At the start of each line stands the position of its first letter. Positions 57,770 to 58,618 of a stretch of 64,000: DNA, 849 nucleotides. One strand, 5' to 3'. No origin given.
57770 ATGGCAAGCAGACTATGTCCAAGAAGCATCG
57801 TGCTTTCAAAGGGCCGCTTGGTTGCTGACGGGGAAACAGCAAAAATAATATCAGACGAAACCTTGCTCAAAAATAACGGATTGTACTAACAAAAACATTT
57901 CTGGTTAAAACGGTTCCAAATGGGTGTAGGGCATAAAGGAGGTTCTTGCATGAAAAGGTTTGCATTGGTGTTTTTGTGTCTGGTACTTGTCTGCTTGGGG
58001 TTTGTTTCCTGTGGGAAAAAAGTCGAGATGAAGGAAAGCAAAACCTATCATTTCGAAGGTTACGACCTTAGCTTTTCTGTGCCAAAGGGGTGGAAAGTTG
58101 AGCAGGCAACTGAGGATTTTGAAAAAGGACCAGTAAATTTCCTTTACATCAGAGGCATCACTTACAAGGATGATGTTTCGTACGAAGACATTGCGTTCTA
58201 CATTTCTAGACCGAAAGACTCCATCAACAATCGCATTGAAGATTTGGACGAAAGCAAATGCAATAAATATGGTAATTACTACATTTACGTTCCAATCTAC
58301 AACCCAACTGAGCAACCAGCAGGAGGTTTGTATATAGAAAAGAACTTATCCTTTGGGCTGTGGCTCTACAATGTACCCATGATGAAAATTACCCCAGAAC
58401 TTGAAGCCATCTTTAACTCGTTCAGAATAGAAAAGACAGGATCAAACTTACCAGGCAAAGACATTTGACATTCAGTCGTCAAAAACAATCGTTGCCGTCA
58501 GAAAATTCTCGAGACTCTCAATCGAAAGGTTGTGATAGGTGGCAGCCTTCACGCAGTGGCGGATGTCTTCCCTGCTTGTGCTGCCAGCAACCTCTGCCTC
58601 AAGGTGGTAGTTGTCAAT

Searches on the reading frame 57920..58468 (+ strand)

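Call 29: search_protein_families(library=pfam, proteins=[window:57920-58468:+], max_evalue=1)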
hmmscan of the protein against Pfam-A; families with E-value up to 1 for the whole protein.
window:57920-58468:+ (182 aa): 3 families
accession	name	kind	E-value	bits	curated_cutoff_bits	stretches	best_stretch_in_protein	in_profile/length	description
PF18933.6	PsbP_2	-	0.0051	17.3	27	1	38-112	42-116/184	PsbP-like protein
PF08086.17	Toxin_17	-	0.031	15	25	1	109-121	6-18/41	Ergtoxin family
PF02011.21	Glyco_hydro_48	-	0.057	12.4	25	1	36-99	531-593/619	Glycosyl hydrolase family 48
